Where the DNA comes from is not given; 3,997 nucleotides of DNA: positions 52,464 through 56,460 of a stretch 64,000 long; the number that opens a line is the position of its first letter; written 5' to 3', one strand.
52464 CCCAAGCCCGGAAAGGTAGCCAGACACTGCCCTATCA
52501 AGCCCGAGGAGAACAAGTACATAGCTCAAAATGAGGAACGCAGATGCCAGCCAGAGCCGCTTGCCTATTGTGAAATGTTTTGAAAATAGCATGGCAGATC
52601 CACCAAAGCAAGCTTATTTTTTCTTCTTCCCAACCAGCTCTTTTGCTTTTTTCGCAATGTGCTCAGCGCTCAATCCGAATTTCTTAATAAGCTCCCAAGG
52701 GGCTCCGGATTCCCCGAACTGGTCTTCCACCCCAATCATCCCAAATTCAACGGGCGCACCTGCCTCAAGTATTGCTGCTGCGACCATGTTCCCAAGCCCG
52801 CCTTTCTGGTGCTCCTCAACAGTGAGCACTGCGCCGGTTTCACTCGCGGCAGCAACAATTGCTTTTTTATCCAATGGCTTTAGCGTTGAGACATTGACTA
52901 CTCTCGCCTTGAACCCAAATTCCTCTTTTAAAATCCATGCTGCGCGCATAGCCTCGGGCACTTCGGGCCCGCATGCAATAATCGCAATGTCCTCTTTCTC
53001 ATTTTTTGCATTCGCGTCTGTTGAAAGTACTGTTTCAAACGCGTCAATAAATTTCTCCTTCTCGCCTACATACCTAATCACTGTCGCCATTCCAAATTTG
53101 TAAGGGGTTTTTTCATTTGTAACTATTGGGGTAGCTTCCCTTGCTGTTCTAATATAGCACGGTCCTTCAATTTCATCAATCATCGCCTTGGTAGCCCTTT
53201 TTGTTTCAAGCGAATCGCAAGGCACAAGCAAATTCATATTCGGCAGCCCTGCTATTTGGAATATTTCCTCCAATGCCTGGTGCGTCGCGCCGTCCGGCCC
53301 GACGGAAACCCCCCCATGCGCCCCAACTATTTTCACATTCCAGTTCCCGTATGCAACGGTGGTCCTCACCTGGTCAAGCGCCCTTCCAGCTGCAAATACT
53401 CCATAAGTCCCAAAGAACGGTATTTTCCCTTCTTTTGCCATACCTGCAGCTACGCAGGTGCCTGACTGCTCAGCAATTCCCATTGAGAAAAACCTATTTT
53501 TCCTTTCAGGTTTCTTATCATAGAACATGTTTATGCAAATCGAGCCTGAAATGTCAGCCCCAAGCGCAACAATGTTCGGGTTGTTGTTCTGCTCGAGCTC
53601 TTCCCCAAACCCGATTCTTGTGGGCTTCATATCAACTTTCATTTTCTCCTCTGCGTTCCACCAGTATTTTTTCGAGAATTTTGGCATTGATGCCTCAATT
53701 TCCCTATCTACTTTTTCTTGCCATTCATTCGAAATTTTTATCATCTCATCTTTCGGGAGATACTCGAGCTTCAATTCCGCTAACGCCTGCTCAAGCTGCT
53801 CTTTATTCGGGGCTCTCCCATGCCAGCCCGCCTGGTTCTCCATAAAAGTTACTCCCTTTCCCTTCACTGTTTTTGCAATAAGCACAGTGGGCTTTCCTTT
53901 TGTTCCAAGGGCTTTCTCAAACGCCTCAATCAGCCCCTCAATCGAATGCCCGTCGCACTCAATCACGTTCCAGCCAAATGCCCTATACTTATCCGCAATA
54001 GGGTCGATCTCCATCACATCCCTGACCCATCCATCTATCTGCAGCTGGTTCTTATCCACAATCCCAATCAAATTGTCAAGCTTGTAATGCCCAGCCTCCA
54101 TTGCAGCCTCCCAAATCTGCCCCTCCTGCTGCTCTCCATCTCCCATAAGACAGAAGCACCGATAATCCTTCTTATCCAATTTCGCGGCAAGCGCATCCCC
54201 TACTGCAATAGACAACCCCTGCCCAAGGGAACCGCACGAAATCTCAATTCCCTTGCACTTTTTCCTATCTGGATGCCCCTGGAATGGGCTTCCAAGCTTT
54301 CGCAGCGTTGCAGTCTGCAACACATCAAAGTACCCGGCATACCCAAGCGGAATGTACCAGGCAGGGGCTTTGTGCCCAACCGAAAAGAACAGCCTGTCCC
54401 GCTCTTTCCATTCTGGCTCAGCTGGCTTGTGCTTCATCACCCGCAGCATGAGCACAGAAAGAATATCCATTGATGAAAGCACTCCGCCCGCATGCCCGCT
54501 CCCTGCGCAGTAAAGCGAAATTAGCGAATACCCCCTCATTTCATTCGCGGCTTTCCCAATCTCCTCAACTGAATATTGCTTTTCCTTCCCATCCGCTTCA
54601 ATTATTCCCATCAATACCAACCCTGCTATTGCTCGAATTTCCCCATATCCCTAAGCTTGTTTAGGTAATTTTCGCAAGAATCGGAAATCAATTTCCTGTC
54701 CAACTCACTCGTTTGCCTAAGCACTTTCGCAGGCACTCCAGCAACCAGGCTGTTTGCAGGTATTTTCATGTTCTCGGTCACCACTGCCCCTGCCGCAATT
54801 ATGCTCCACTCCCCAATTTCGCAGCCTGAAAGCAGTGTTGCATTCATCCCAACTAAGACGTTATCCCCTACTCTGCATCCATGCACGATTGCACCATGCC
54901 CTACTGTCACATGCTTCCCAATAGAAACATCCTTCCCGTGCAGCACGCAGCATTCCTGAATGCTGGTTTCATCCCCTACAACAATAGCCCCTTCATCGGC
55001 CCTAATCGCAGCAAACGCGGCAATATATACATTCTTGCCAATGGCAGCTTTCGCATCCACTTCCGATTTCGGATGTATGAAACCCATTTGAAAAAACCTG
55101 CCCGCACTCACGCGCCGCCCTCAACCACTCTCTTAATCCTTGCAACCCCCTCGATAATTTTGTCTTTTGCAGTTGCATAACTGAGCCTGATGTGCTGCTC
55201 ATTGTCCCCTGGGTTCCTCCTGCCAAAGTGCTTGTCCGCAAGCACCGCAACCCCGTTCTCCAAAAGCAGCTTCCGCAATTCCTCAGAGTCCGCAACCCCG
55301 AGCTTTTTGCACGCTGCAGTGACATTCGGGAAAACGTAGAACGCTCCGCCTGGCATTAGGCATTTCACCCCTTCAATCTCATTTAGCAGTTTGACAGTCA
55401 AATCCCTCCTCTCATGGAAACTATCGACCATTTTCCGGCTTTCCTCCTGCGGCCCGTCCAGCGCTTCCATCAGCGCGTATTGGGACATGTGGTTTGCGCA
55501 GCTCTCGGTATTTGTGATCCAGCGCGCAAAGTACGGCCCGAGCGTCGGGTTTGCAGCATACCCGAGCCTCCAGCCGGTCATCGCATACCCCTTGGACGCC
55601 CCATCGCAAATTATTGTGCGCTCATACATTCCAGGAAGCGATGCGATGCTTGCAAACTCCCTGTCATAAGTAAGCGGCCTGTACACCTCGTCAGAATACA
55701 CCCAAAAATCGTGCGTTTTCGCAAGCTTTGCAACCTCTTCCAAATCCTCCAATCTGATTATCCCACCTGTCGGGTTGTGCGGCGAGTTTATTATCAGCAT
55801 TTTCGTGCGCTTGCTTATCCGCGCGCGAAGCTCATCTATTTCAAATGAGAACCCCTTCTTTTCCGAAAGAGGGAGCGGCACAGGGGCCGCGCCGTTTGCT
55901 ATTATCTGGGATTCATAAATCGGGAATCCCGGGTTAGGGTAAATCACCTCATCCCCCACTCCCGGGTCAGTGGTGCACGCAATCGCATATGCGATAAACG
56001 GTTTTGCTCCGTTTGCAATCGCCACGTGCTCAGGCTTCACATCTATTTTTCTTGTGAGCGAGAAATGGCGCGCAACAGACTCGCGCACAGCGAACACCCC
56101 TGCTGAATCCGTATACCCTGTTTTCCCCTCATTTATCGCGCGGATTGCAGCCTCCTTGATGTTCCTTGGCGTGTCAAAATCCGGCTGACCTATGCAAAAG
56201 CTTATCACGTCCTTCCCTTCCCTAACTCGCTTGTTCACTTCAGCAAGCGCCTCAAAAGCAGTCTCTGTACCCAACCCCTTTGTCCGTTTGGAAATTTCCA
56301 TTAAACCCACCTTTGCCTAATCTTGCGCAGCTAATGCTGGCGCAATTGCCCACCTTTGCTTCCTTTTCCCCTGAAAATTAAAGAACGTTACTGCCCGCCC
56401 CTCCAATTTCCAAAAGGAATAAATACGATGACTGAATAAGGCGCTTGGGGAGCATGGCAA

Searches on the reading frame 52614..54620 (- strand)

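Call 77: search_protein_families(library=pfam, proteins=[window:52614-54620:-], max_evalue=0.001)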
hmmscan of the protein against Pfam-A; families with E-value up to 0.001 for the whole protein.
window:52614-54620:- (668 aa): 6 families
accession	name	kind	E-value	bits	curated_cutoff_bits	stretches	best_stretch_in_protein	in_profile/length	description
PF00456.26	Transketolase_N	-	1.4e-52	179.2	22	1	24-309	5-298/334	Transketolase, thiamine diphosphate binding domain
PF02779.29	Transket_pyr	-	2e-31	109.4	27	1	345-498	18-173/174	Transketolase, pyrimidine binding domain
PF02780.25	Transketolase_C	-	5.4e-26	91.4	25.9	1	536-655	3-124/124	Transketolase, C-terminal domain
PF13292.11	DXP_synthase_N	-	1.6e-09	37.9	21.2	1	14-196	11-176/274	1-deoxy-D-xylulose-5-phosphate synthase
PF22613.1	Transketolase_C_1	-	1.1e-07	32.4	27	1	539-650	8-112/113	Transketolase-like TK C-terminal domain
PF00676.26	E1_dh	-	1.5e-07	31.1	22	1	128-237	99-207/300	Dehydrogenase E1 component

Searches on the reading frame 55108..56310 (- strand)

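Call 78: search_protein_families(library=pfam, proteins=[window:55108-56310:-], max_evalue=0.001)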
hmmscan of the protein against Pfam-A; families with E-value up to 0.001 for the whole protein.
window:55108-56310:- (400 aa): 2 families
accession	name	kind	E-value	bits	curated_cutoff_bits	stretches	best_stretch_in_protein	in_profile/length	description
PF00155.27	Aminotran_1_2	-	1e-60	206.3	19.7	1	33-387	1-355/361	Aminotransferase class I and II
PF01041.23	DegT_DnrJ_EryC1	-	9.5e-05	22.2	19.8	1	96-207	43-145/360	DegT/DnrJ/EryC1/StrS aminotransferase family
